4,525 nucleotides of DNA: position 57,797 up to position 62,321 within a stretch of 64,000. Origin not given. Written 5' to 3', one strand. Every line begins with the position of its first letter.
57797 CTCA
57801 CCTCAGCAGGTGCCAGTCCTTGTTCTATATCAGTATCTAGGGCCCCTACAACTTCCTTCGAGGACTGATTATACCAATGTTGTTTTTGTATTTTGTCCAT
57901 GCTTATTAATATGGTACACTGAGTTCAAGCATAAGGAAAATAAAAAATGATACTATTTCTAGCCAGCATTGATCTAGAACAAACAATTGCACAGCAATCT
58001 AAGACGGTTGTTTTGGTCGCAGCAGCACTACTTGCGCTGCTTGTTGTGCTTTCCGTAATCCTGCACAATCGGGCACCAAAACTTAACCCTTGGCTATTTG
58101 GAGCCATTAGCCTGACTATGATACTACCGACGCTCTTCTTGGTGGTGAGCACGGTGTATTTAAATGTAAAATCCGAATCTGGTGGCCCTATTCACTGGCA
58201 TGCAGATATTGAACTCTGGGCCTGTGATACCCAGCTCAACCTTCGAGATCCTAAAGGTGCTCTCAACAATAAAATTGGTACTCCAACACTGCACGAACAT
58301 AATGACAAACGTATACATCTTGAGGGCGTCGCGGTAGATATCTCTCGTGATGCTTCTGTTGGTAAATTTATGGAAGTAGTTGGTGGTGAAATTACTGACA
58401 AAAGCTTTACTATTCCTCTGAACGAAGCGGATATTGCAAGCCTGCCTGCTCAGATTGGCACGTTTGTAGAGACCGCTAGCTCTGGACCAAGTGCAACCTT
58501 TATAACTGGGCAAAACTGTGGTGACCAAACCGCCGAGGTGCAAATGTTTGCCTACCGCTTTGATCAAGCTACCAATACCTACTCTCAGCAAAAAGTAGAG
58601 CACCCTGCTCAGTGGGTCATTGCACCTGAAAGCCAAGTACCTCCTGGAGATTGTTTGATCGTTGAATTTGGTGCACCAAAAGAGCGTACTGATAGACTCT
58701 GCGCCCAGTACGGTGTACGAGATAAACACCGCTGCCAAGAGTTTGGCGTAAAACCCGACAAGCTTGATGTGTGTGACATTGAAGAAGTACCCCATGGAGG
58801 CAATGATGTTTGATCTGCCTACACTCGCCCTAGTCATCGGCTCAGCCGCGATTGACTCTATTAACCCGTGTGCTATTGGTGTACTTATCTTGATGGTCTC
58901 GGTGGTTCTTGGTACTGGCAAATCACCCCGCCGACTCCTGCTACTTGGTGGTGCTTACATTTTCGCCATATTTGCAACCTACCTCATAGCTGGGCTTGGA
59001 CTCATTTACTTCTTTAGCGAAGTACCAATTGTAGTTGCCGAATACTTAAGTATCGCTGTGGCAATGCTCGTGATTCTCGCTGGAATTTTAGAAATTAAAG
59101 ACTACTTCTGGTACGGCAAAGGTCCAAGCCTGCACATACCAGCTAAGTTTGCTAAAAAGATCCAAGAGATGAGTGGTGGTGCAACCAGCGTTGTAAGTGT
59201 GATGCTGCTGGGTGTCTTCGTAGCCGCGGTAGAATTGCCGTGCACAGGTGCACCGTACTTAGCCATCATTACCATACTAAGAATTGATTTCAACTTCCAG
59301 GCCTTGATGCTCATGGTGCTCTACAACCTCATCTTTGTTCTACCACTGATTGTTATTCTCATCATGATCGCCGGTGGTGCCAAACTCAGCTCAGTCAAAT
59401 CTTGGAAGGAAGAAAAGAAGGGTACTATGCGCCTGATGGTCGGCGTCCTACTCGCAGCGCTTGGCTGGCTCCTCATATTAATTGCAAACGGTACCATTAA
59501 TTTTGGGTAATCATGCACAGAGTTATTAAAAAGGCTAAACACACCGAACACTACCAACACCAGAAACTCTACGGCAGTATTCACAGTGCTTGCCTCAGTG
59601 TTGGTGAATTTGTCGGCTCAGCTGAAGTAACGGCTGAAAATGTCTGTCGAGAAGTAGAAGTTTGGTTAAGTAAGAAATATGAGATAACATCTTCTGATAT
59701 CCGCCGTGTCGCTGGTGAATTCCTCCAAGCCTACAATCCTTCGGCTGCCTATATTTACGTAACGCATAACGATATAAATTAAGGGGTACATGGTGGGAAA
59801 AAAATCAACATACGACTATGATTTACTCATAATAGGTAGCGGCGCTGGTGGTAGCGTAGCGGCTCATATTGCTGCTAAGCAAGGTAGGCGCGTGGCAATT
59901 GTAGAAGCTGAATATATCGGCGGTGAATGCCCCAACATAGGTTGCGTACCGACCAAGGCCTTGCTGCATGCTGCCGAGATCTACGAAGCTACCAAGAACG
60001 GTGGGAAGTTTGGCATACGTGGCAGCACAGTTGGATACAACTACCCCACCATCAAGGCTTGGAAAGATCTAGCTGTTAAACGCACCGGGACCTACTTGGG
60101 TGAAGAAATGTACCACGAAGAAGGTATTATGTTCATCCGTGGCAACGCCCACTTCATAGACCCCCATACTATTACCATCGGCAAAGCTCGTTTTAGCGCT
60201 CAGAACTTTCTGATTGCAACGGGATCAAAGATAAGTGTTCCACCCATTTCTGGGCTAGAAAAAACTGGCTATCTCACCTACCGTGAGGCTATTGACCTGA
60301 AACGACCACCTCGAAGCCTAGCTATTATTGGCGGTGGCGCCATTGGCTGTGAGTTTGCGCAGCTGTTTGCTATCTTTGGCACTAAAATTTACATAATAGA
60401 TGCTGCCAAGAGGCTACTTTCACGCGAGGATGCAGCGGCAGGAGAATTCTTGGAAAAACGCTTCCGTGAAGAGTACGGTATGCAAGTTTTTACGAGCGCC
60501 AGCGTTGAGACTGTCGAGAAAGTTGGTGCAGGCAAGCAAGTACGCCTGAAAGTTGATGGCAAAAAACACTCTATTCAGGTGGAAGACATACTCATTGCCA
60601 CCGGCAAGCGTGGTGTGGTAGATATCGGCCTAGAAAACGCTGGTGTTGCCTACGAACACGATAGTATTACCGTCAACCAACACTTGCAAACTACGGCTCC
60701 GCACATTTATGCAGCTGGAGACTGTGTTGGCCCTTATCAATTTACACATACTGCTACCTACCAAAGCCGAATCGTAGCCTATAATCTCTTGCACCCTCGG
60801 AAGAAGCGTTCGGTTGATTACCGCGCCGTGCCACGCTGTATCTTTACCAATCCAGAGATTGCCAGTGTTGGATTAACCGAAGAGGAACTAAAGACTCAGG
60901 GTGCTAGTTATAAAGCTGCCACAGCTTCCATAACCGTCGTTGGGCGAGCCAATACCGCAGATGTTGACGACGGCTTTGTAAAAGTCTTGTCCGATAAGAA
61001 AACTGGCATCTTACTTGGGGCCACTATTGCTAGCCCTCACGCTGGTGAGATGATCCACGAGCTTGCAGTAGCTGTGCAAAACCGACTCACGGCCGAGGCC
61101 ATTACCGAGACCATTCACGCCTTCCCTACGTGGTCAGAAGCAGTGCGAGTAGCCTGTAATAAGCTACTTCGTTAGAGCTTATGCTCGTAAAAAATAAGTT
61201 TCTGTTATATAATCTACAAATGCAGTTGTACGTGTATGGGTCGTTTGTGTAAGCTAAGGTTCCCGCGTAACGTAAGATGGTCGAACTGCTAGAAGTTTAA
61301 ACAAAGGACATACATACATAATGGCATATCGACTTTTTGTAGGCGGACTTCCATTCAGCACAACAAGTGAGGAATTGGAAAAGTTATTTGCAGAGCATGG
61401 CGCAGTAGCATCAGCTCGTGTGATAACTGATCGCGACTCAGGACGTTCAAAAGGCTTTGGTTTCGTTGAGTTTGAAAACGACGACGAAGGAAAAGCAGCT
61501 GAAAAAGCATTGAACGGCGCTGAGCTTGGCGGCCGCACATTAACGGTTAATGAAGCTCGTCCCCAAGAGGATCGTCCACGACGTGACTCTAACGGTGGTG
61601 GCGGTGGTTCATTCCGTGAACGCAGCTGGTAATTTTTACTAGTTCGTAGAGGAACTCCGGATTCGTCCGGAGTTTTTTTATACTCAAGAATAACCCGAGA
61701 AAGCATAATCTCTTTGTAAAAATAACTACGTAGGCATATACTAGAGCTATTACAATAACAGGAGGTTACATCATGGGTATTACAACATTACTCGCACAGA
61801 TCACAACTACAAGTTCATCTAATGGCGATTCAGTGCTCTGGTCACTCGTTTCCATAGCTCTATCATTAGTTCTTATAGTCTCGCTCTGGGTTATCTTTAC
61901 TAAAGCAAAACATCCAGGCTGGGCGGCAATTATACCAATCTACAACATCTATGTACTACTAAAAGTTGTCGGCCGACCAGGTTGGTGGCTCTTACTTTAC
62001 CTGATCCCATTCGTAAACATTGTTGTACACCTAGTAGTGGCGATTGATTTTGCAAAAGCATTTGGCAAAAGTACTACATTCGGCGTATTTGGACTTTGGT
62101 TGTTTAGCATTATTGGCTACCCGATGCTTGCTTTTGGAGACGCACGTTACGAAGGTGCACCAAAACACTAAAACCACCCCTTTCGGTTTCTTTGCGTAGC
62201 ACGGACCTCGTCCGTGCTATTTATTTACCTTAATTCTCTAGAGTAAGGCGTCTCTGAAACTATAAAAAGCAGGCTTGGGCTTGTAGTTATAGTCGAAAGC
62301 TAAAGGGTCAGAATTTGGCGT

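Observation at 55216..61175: Divergent P-type ATPase and a four-gene Cys-rich exoprotein / CcdA / ATP-cone / flavoprotein disulfide reductase operon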

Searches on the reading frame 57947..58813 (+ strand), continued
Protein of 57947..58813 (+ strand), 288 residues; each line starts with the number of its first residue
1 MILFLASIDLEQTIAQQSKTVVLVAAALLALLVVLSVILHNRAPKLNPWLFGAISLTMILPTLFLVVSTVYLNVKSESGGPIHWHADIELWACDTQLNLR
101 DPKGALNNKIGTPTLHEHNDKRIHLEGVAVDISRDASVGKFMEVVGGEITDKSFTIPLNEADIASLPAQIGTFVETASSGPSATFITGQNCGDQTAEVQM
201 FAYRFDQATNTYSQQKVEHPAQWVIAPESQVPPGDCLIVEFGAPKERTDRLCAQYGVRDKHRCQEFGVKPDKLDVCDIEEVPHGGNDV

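Call 53: search_protein_representatives(alignment_id=A1)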
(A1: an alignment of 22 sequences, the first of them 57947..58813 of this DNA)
Query: 22 sequences, 300 profile positions. Proteins with E-value up to 0.001 (for the whole library): 378; up to 1e-10: 264; up to 1e-30: 156. The best 150 are listed.
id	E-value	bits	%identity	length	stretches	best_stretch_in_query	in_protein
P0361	6.6e-127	439.2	-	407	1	3-298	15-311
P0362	6.4e-126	436.0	-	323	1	6-297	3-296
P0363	1.1e-124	431.9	-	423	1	4-298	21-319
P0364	3.0e-113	394.3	-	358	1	8-297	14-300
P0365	3.6e-107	374.4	-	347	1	6-298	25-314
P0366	2.1e-106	371.9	-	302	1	4-297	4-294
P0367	4.0e-106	370.9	-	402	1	5-298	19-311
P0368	2.0e-101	355.5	-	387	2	2-235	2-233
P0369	6.3e-101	353.9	-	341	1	4-298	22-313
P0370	5.0e-99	347.6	-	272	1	4-241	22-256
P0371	1.5e-98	346.0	-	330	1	5-275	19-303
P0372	2.1e-98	345.6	-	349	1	8-296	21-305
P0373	5.1e-96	337.8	-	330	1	5-297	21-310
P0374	1.8e-93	329.4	-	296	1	9-297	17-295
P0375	1.1e-90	320.3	-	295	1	7-296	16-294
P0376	6.3e-90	317.8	-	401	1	6-277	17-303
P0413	2.7e-56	207.4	-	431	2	10-162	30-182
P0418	1.0e-55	205.5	-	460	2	10-161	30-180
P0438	6.6e-51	189.6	-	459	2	8-161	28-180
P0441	2.0e-49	184.8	-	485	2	11-161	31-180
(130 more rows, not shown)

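Call 54: search_protein_families(library=pfam, proteins=[P0413, P0418, P0438, P0441, P0361, P0363, P0367, P0376], max_evalue=0.01)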
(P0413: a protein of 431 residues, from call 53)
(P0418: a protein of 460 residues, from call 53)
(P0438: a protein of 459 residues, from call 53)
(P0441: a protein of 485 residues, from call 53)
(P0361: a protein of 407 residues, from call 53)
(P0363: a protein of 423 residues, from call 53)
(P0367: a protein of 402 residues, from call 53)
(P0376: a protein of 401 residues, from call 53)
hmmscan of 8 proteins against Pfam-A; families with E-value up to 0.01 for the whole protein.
P0413 (431 aa): 0 families

P0418 (460 aa): 0 families

P0438 (459 aa): 0 families

P0441 (485 aa): 0 families

P0361 (407 aa): 0 families

P0363 (423 aa): 0 families

P0367 (402 aa): 0 families

P0376 (401 aa): 0 families
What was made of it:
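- Tried and rejected: The longer variants have no Pfam domain either (call 54).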

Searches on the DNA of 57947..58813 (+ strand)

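Call 72: search_rna_families(sources=[L045, L049, L051, L057, L059, L067, L070, L082], threshold=gathering)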
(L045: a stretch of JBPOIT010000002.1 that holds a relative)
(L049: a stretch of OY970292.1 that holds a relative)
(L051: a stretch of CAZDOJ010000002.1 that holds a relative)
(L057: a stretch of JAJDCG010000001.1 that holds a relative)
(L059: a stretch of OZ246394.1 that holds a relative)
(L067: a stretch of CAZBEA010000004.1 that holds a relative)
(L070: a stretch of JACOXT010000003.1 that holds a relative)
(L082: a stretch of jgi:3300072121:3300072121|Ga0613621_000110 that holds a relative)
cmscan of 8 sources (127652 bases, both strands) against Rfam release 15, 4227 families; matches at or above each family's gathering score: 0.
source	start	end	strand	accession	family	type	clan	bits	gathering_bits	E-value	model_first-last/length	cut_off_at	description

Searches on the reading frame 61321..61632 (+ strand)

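Call 67: search_protein_families(library=pfam, proteins=[window:61321-61632:+], max_evalue=0.001)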
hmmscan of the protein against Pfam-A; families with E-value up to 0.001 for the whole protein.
window:61321-61632:+ (103 aa): 1 family
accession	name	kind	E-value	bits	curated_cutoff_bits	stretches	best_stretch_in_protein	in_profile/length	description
PF00076.28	RRM_1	-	9.7e-23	80.3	20.7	1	5-74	1-69/70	RNA recognition motif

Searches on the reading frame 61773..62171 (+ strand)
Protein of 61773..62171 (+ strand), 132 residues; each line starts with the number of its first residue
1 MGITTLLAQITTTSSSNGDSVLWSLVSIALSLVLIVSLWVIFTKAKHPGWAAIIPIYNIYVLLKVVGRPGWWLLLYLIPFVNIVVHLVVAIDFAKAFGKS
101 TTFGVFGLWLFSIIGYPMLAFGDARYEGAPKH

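Call 67: search_protein_families(library=pfam, proteins=[window:61773-62171:+], max_evalue=0.001)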
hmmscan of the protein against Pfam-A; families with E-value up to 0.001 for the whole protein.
window:61773-62171:+ (132 aa): 1 family
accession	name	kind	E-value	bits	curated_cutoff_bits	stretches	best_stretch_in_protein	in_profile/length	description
PF18936.5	DUF5684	-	3.3e-27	95.4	27.4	1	50-128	1-80/81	Family of unknown function (DUF5684)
